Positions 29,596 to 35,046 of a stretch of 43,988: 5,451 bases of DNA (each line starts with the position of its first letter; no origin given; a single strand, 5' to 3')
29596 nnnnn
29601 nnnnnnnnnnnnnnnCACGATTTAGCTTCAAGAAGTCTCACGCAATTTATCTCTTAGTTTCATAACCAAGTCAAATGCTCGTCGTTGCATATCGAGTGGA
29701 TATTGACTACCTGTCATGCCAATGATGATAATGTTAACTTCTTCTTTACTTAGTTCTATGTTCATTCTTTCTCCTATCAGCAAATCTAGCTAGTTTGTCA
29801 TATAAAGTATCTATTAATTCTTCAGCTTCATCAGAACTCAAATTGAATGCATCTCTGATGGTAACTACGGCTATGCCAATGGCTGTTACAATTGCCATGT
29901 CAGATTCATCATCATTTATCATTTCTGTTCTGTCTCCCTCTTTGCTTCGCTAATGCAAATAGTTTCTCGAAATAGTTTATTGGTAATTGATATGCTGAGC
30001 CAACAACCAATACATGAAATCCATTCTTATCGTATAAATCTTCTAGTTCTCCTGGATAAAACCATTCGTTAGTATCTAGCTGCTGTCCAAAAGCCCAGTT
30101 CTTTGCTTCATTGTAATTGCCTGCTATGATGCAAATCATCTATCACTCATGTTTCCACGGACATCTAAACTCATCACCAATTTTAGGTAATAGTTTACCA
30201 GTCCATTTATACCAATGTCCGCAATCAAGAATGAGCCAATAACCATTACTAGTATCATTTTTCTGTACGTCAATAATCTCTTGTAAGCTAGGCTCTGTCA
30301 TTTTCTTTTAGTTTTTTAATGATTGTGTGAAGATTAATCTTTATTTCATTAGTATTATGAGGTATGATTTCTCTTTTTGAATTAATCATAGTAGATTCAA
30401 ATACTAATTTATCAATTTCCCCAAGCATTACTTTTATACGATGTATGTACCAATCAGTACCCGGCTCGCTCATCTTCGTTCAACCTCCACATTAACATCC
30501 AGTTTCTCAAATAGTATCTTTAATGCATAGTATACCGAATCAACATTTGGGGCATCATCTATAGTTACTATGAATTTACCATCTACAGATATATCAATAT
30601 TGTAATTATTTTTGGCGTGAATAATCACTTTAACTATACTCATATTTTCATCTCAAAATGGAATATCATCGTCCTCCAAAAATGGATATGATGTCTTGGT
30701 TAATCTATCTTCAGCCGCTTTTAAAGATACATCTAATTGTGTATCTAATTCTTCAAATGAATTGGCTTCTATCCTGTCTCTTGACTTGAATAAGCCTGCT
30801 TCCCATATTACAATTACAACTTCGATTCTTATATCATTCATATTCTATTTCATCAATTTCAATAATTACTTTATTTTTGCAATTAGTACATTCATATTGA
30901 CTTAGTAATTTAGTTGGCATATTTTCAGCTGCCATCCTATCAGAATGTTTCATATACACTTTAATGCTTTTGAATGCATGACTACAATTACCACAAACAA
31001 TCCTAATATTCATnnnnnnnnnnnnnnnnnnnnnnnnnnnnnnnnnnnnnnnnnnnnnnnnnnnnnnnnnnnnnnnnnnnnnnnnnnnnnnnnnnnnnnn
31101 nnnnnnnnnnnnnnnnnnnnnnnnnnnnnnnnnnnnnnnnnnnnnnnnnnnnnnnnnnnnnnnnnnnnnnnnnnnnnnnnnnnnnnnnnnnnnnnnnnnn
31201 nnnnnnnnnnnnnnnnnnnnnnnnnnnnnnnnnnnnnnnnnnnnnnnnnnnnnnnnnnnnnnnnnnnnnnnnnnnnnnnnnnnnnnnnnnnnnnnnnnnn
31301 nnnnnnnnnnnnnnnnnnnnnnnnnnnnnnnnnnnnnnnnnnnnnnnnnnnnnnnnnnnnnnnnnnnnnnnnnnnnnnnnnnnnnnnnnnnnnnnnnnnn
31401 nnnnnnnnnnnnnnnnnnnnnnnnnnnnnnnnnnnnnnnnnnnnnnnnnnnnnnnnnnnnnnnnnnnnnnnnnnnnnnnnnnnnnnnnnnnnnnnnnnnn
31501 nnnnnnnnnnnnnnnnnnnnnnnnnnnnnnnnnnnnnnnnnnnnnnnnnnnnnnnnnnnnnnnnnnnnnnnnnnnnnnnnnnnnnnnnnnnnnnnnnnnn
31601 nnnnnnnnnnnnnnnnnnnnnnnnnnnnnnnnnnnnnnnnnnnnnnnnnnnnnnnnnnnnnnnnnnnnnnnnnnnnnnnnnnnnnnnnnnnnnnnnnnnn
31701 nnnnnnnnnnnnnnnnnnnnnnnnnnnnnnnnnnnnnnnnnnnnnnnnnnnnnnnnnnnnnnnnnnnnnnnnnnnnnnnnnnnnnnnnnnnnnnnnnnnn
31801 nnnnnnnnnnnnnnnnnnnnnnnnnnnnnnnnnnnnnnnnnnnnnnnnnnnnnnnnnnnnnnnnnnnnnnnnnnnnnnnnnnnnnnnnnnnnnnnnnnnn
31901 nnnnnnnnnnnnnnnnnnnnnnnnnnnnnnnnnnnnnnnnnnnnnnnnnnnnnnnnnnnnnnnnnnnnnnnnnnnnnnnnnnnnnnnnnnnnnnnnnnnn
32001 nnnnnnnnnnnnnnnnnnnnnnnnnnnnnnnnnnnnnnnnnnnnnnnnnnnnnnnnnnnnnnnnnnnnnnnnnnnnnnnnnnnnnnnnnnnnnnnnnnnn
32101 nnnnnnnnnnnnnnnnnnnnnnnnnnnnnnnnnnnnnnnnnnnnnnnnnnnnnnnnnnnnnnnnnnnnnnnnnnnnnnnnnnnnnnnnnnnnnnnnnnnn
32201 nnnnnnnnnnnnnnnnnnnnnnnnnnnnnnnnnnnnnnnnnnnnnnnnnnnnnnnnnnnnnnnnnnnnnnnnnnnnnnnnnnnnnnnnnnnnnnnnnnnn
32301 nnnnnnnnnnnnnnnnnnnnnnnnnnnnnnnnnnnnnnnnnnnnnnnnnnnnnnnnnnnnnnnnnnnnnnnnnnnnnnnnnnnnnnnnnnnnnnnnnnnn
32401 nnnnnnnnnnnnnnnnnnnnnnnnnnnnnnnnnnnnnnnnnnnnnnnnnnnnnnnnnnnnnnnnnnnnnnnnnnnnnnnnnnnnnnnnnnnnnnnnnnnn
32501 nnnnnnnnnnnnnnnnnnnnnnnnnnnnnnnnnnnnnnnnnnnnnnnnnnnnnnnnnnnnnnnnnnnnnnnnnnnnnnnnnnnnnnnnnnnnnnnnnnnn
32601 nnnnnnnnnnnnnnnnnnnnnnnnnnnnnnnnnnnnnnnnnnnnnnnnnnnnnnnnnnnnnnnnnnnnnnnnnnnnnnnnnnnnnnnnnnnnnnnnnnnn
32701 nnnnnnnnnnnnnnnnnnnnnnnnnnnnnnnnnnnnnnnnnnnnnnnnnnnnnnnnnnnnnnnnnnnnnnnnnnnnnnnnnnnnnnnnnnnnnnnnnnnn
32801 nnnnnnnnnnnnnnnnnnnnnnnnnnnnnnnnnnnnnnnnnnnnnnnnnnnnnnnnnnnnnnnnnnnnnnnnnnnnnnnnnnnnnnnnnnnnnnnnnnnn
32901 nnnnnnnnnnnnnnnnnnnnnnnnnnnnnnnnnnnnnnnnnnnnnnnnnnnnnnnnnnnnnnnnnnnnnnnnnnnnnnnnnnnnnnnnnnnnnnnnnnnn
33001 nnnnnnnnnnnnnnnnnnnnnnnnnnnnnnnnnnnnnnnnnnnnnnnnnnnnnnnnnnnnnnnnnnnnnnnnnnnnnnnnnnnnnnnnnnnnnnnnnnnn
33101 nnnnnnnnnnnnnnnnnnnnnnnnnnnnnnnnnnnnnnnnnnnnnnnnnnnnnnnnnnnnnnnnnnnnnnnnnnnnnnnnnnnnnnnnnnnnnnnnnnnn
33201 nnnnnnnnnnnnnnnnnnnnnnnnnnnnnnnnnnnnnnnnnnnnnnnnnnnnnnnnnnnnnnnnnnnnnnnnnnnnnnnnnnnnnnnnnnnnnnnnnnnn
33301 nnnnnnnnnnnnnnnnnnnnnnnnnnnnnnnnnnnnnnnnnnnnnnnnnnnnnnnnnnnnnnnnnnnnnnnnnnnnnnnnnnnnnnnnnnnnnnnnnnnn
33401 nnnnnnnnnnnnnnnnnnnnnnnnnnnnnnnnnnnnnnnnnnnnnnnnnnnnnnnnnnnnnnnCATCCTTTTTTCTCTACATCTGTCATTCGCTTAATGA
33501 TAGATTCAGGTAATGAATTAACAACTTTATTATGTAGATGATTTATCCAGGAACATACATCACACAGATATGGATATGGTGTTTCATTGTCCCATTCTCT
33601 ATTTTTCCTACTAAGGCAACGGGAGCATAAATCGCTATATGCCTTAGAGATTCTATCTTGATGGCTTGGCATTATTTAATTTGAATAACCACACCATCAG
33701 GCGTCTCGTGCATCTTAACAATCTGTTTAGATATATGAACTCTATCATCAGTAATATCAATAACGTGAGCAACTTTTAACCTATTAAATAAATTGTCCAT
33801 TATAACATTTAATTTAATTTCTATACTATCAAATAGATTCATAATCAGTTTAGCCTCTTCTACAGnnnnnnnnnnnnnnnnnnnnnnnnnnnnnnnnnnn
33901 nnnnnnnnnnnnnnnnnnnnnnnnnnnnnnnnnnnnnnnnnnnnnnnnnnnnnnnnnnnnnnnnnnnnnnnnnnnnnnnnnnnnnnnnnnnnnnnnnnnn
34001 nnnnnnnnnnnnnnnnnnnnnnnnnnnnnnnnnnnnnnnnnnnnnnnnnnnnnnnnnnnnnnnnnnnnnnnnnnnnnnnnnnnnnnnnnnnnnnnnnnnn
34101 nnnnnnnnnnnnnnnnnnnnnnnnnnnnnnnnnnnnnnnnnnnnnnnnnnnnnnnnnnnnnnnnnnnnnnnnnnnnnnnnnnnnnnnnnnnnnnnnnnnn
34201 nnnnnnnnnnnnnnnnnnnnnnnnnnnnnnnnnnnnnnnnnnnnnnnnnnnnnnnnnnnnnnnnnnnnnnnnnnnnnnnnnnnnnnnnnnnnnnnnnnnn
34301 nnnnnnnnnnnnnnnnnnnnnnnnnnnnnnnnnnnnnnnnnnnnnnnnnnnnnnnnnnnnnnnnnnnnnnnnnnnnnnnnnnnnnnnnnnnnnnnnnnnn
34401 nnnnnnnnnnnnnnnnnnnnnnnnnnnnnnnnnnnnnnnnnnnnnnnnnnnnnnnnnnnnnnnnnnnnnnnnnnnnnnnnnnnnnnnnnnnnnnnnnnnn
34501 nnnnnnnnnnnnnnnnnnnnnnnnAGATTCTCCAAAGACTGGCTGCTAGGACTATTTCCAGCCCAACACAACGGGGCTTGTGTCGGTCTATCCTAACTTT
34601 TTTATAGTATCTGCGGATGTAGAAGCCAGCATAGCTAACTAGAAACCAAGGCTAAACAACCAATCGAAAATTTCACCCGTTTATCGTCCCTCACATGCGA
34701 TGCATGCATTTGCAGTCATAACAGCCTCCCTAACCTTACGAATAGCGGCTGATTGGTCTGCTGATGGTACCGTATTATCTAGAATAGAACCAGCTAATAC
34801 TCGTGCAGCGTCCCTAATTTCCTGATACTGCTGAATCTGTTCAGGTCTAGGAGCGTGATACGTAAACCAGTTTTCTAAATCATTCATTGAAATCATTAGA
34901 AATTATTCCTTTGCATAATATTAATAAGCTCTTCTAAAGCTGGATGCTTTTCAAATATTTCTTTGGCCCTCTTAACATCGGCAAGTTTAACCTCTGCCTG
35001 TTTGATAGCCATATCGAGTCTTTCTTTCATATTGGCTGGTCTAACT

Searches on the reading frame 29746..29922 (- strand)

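Call 49: search_protein_families(library=phrogs, proteins=[window:29746-29922:-], max_evalue=0.01)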
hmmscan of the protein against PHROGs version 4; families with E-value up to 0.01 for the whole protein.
window:29746-29922:- (58 aa): 0 families

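Call 76: search_protein_families(library=pfam, proteins=[window:29746-29922:-], max_evalue=0.05)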
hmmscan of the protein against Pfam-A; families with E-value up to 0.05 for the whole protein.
window:29746-29922:- (58 aa): 1 family
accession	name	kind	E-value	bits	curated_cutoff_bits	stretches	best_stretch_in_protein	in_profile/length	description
PF21120.3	MCM_WH_arc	-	0.022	15.2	26.1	1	17-43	25-51/63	Archaeal MCM, winged-helix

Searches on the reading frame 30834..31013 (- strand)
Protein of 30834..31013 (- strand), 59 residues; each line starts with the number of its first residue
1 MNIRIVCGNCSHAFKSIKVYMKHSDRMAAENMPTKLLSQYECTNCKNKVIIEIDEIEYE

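Call 49: search_protein_families(library=phrogs, proteins=[window:30834-31013:-], max_evalue=0.01)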
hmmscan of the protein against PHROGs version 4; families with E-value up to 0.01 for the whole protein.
window:30834-31013:- (59 aa): 2 families
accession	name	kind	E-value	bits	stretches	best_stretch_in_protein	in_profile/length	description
phrog_10822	-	DNA, RNA and nucleotide metabolism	0.0026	18.5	1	2-49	135-183/245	HNH endonuclease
phrog_27406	-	DNA, RNA and nucleotide metabolism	0.0049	18.5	1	4-48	36-76/97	endonuclease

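Call 76: search_protein_families(library=pfam, proteins=[window:30834-31013:-], max_evalue=0.05)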
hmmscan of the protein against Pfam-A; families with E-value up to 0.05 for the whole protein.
window:30834-31013:- (59 aa): 4 families
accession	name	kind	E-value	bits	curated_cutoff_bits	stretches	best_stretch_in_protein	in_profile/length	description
PF13695.12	Zn_ribbon_3CxxC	-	0.024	15.6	23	1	4-48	5-50/100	Zinc-binding domain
PF05129.18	Zn_ribbon_Elf1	-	0.029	14.9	29.8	0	29-54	12-39/79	Transcription elongation factor Elf1 like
PF23137.1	HVO_0758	-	0.042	14.1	27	0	26-48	29-51/55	HVO_0758 mu-protein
PF23451.1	Zn_ribbon_PaaD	-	0.049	13.7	27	0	32-47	32-47/53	PaaD zinc beta ribbon domain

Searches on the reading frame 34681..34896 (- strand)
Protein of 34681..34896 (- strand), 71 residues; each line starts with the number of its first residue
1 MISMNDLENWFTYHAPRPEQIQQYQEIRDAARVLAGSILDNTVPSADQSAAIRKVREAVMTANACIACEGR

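Call 50: search_protein_families(library=phrogs, proteins=[window:34681-34896:-], max_evalue=0.01)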
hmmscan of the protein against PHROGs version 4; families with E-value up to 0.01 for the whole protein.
window:34681-34896:- (71 aa): 2 families
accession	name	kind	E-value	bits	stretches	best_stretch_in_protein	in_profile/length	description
phrog_1454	-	unknown function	5.8e-14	53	1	1-69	7-76/81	-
phrog_31113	-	unknown function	3.7e-10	41.1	1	8-70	20-82/166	-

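Call 77: search_protein_families(library=pfam, proteins=[window:34681-34896:-], max_evalue=0.05)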
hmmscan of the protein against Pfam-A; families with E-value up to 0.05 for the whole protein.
window:34681-34896:- (71 aa): 1 family
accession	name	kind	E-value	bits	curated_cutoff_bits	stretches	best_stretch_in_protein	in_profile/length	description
PF24729.2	Acb2_Tad1_hairpin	-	2e-12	47.5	27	1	12-68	1-58/58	Acb2/Tad1, hairpin domain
